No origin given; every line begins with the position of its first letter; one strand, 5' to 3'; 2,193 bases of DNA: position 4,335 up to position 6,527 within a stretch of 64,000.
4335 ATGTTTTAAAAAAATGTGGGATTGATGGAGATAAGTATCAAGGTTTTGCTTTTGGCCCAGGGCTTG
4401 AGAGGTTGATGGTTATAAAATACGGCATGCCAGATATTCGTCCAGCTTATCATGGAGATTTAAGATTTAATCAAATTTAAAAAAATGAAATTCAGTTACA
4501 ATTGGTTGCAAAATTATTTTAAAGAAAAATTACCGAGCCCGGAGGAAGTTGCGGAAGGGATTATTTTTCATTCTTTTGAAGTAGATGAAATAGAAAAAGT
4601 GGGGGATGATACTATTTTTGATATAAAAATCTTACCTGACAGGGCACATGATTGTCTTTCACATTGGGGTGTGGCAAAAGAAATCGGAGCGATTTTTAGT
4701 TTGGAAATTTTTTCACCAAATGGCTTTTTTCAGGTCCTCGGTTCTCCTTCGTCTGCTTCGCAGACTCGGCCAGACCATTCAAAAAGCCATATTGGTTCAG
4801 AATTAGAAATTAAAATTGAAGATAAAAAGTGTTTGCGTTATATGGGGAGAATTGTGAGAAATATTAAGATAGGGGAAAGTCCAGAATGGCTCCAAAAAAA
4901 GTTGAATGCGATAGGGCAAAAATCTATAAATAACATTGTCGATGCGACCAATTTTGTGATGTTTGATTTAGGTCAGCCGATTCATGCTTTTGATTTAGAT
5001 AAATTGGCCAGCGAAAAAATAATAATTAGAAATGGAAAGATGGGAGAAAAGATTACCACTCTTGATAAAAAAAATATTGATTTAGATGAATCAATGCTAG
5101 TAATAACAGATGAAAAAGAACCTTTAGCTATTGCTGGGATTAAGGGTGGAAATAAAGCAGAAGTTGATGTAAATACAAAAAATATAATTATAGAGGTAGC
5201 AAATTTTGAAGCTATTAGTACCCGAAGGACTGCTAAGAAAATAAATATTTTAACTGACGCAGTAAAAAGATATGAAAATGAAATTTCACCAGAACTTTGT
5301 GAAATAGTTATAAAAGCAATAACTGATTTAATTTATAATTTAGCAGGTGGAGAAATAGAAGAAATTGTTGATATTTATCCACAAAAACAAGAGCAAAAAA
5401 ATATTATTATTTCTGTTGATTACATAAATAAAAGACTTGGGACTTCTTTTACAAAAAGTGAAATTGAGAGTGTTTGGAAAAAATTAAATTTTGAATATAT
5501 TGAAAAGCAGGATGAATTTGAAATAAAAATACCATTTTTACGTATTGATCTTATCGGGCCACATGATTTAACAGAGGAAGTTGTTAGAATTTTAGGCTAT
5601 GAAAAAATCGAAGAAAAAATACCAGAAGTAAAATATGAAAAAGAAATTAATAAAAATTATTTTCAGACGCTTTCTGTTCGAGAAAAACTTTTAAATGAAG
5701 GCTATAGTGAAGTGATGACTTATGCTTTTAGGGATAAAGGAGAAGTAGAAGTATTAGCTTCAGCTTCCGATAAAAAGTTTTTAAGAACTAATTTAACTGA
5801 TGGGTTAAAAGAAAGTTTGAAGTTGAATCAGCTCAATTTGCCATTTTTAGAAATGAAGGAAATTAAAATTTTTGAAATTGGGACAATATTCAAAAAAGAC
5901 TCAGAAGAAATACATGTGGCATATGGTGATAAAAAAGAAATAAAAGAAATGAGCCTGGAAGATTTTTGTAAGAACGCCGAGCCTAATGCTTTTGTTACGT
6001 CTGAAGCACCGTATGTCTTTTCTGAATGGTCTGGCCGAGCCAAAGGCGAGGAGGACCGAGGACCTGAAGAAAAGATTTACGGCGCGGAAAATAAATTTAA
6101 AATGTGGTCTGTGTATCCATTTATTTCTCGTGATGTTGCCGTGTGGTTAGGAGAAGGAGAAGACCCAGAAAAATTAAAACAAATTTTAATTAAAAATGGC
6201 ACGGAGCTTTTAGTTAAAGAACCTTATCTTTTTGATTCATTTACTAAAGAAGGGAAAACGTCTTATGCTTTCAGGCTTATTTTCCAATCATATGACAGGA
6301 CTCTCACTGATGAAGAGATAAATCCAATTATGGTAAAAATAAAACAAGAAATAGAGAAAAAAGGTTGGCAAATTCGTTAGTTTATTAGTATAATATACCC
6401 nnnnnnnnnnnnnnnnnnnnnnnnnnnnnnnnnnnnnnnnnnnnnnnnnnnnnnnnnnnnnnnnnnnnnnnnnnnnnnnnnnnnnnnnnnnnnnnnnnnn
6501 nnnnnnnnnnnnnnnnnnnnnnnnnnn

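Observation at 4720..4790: Longer variant of the same element family in frame in pheT (copy 1)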

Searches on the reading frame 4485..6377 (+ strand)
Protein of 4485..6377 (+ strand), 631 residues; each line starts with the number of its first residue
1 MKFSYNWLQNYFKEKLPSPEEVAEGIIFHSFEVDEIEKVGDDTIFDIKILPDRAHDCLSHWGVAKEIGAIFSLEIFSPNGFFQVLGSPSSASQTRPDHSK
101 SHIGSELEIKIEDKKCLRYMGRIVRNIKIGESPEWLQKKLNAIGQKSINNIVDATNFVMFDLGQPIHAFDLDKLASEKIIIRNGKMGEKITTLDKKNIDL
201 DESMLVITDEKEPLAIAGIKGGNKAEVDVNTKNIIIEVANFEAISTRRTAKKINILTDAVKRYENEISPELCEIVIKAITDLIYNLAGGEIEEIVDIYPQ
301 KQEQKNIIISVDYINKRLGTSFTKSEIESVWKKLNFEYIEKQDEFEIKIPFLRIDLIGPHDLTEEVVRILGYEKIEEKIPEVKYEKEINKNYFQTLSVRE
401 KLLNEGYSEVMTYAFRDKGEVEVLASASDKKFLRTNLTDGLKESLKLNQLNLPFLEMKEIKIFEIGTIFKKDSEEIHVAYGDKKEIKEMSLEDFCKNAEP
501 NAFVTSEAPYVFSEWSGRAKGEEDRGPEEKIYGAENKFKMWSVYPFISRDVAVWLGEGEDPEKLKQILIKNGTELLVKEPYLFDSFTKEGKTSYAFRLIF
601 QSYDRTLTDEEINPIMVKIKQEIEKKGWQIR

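Call 12: find_homologous_proteins(query=window:4485-6377:+)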
Query window:4485-6377:+ (631 aa): 4489 proteins with E <= 0.001 among 8000 candidates; the best 120 are listed.
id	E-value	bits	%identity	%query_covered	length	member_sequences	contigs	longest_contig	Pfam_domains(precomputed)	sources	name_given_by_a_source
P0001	0.0e+0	1398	100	100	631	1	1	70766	PF03483.23,PF03147.20,PF03484.22,PF17759.7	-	-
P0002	7.4e-288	974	70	100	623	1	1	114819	PF03483.23,PF03147.20,PF03484.22,PF17759.7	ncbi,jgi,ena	ncbi:MAG: phenylalanine--tRNA ligase subunit beta [Candidatus Paceibacterota bacterium]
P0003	1.5e-283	960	72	100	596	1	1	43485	PF03483.23,PF03147.20,PF03484.22,PF17759.7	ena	-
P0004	1.1e-278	944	69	100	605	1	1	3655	PF03483.23,PF03147.20,PF03484.22,PF17759.7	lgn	-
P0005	3.3e-276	936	69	100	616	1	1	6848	PF03483.23,PF03147.20,PF03484.22,PF17759.7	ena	-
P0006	1.4e-275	934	68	100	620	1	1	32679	PF03483.23,PF03147.20,PF03484.22,PF17759.7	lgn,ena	-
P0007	1.1e-273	927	68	100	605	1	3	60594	PF03483.23,PF03147.20,PF03484.22,PF17759.7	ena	-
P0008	1.1e-273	927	67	100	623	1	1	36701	PF03483.23,PF03147.20,PF03484.22,PF17759.7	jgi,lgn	-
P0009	4.8e-273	925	68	100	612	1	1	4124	PF03483.23,PF03147.20,PF03484.22,PF17759.7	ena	-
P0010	6.0e-272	922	67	100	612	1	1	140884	PF03483.23,PF03147.20,PF03484.22,PF17759.7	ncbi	-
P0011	1.3e-271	921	67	100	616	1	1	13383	PF03483.23,PF03147.20,PF03484.22,PF17759.7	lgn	-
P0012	7.3e-271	918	65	100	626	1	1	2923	PF03483.23,PF03147.20,PF03484.22,PF17759.7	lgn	-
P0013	1.7e-269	914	64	100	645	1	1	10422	PF03483.23,PF03147.20,PF03484.22,PF17759.7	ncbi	-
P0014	2.1e-269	913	67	100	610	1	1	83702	PF03483.23,PF03147.20,PF03484.22,PF17759.7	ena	-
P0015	7.8e-267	905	67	97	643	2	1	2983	PF03483.23,PF03147.20,PF03484.22,PF17759.7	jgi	-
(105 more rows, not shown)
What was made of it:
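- On Rickettsia palindromic elements (RPE): The host is a Patescibacterium (call 12), so shared descent is unlikely.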

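Call 13: search_protein_families(library=pfam, proteins=[window:4485-6377:+])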
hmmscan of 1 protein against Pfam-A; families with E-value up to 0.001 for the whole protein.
window:4485-6377:+ (631 aa): 4 families
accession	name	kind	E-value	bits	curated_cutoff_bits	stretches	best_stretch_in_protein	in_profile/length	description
PF03483.22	B3_4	-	6.7e-61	205.3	29.3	1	115-288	1-174/174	B3/4 domain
PF03147.19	FDX-ACB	-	2.4e-17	63.6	31.1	1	542-631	1-94/94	Ferredoxin-fold anticodon binding domain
PF03484.21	B5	-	3.2e-16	59.7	28.6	1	309-372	3-67/67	tRNA synthetase B5 domain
PF17759.6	tRNA_synthFbeta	-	1.9e-07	31.2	22.4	1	375-474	1-111/214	Phenylalanyl tRNA synthetase beta chain CLM domain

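Call 31: find_encoding_contigs(protein=P0003, flank=10000, max_places=2)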
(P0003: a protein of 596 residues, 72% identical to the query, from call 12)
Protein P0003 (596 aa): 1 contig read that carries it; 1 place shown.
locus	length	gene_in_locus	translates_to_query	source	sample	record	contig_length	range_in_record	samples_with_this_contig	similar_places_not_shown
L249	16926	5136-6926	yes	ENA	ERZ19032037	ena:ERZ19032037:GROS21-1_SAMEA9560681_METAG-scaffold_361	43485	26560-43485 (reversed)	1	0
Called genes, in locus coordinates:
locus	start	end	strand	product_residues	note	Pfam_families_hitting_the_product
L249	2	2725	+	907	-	?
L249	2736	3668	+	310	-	PF18760:ART-PolyVal (weak)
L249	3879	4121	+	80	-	-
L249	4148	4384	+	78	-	-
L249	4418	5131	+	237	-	PF01409:tRNA-synt_2d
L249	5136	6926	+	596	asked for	PF03483:B3_4, PF03484:B5, PF17759:tRNA_synthFbeta (faint), PF03147:FDX-ACB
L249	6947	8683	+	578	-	-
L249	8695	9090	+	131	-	PF01219:DAGK_prokar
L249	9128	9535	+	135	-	-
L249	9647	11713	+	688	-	PF02518:HATPase_c, PF00204:DNA_gyraseB, PF01751:Toprim, PF00986:DNA_gyraseB_C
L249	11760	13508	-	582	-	PF07973:tRNA_SAD, PF00587:tRNA-synt_2b, PF03129:HGTP_anticodon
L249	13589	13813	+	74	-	PF01783:Ribosomal_L32p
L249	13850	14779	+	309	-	-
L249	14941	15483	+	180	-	PF00636:Ribonuclease_3, PF14622:Ribonucleas_3_3, PF00035:dsrm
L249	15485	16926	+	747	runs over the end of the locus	PF02463:SMC_N, PF13175:AAA_15, PF13476:AAA_23, PF13304:AAA_21 (weak)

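Call 32: find_encoding_contigs(protein=P0002, flank=10000, max_places=2)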
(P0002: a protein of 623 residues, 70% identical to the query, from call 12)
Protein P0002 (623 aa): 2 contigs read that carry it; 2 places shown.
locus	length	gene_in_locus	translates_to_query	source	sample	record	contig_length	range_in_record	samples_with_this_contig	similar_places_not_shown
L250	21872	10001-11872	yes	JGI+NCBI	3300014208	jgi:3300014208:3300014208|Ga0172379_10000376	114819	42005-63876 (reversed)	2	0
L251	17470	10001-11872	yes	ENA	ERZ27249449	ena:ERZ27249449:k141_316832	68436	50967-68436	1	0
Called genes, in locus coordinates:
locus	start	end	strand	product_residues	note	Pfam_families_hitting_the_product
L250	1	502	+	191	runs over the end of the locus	PF01478:Peptidase_A24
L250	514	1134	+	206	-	-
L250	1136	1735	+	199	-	PF07963:N_methyl (weak)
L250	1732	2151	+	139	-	PF07963:N_methyl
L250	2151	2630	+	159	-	-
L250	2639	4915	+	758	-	PF22745:Nlig-Ia, PF01653:DNA_ligase_aden, PF03120:OB_DNA_ligase, PF14520:HHH_5 (faint), PF12826:HHH_2, PF00533:BRCT, PF12738:PTCB-BRCT (weak)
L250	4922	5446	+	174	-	-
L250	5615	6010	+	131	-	PF07883:Cupin_2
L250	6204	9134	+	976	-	PF00580:UvrD-helicase, PF13245:AAA_19, PF13361:UvrD_C, PF13538:UvrD_C_2 (faint), PF12705:PDDEXK_1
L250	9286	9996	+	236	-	PF01409:tRNA-synt_2d, PF17759:tRNA_synthFbeta (weak)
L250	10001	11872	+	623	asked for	PF03483:B3_4, PF03484:B5, PF17759:tRNA_synthFbeta (weak), PF03147:FDX-ACB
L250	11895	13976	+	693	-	PF02518:HATPase_c, PF00204:DNA_gyraseB, PF01751:Toprim, PF00986:DNA_gyraseB_C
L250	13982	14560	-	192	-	PF03167:UDG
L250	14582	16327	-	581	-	PF07973:tRNA_SAD (weak), PF00587:tRNA-synt_2b, PF03129:HGTP_anticodon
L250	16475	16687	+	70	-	PF01783:Ribosomal_L32p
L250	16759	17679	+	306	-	PF01029:NusB, PF00293:NUDIX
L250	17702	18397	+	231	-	PF22935:RM44_endonuclase, PF14622:Ribonucleas_3_3, PF00636:Ribonuclease_3, PF00035:dsrm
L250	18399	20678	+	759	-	PF02463:SMC_N, PF13175:AAA_15, PF13476:AAA_23, PF13304:AAA_21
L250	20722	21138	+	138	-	PF20803:PaaX_M, PF09827:CRISPR_Cas2 (weak)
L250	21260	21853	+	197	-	-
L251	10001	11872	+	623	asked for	PF03483:B3_4, PF03484:B5, PF17759:tRNA_synthFbeta (weak), PF03147:FDX-ACB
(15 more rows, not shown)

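Call 51: predict_structure(alignment_id=A1)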
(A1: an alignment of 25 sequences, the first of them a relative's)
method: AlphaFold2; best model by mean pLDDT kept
length: 631 residues; sequences in the alignment: 25
mean_pLDDT: 65.0   pTM: 0.36
mean pLDDT of the five models: 65.0, 62.3, 57.4, 54.8, 49.8
residues with pLDDT >= 90: 55; 70-90: 215; 50-70: 212; < 50: 149
segments of 3 or more residues with pLDDT < 50: 1-4, 62-105, 161-163, 221-228, 256-262, 264-266, 379-387, 413-431, 500-540
pLDDT, mean of each block of 10 residues (from residue 1): 49 64 56 55 51 53 40 33 29 33 53 72 67 56 54 55 55 69 83 71 80 69 47 63 64 55 51 67 66 65 77 86 90 88 86 74 87 63 45 74 75 46 41 68 69 66 80 83 87 72 40 36 35 39 70 87 90 83 87 90 76 91 90 79
secondary structure, 60 per line:
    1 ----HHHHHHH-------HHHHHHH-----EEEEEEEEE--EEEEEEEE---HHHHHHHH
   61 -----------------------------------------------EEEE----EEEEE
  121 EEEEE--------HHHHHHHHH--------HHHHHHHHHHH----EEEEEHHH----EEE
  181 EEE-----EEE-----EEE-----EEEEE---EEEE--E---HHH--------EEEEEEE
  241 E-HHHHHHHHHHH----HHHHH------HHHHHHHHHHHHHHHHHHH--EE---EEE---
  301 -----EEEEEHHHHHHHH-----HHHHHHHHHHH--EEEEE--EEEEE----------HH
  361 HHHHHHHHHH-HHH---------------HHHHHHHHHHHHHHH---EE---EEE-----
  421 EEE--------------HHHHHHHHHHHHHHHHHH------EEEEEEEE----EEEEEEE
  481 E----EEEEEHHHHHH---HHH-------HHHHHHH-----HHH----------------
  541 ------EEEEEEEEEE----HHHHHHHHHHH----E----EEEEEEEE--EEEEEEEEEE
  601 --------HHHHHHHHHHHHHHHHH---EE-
elements in order: H5-11 H19-25 E31-39 E42-49 H53-60 E108-111 E116-125 H134-142 H151-161 E166-170 E178-183 E189-191 E197-199 E205-209 E213-216 E234-241 H243-253 H258-262 H269-287 E295-297 E306-310 H311-318 H324-334 E337-341 E344-348 H359-370 H390-404 E413-415 E421-423 H438-455 E462-469 E474-481 E486-490 H491-496 H510-516 E547-556 H561-571 E581-588 E591-600 H609-625
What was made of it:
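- The AlphaFold model has pLDDT below 50 over residues 62-105 and 500-540, which are the two inserts (call 51). The region is modelled with low confidence (call 51).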

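Call 72: search_solved_structures(query=window:4485-6377:+, show_alignments=1, max_evalue=1e-10)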
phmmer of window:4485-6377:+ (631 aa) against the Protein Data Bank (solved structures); distinct sequences matched with E-value up to 1e-10: 11.
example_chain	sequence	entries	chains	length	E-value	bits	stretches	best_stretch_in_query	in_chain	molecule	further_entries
2rhs_B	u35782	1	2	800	6.5e-65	223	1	41-426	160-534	Phenylalanyl-tRNA synthetase beta chain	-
2rhq_B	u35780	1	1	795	1.7e-64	221.6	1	41-426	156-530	Phenylalanyl-tRNA synthetase beta chain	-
6p8t_A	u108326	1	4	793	1.2e-57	199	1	41-517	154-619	Phenylalanine--tRNA ligase beta subunit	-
3pco_B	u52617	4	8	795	1.3e-54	189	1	34-422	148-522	Phenylalanyl-tRNA synthetase, beta chain | Phenylalanine--tRNA ligase beta subunit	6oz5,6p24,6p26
7n8y_B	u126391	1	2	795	7.9e-54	186.4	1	35-427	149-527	Phenylalanine--tRNA ligase beta subunit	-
1b70_B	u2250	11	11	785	9.2e-51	176.2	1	109-479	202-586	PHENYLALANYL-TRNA SYNTHETASE | PROTEIN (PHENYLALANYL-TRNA SYNTHETASE) | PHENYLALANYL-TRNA SYNTHETASE BETA CHAIN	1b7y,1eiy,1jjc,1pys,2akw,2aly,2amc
2iy5_B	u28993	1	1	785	9.9e-51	176.1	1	109-479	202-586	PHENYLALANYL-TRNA SYNTHETASE BETA CHAIN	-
4p71_A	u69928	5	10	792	1e-47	166.2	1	42-425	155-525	Phenylalanine--tRNA ligase beta subunit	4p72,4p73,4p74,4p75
7daw_B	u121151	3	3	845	7.9e-35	123.6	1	41-440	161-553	Phenylalanine--tRNA ligase beta subunit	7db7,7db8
7k9m_B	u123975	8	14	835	8e-35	123.6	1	41-440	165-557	Phenylalanine--tRNA ligase beta subunit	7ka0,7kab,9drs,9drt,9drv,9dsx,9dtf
7k98_B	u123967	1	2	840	8.2e-35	123.6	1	41-440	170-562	Phenylalanine--tRNA ligase beta subunit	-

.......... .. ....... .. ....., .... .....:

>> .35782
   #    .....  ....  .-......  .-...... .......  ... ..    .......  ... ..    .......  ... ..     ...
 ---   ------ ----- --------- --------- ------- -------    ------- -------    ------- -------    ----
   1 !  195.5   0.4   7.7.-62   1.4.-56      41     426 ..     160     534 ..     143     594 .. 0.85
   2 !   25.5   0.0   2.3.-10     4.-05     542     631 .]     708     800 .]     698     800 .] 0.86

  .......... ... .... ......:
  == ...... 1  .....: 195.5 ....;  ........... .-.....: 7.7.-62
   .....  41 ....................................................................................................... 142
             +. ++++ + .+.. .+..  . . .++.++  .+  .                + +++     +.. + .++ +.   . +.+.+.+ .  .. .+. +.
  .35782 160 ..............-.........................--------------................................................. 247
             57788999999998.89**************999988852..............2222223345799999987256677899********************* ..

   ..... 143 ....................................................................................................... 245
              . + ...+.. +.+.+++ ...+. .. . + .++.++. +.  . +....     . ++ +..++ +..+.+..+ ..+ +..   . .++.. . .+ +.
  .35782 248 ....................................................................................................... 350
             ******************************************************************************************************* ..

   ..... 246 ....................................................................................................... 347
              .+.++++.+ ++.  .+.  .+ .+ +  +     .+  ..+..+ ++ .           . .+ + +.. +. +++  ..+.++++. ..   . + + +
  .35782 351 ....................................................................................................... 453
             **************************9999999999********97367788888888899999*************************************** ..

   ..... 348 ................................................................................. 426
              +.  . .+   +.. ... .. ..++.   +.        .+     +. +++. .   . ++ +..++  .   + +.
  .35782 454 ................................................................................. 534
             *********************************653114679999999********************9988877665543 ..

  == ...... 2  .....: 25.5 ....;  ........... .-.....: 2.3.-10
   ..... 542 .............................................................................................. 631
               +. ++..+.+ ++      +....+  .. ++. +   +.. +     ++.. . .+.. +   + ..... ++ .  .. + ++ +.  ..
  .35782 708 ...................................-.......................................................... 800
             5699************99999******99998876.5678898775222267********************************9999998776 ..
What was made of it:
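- In the alignment to solved PheT 2rhs_B, the insert faces a gap (call 72).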
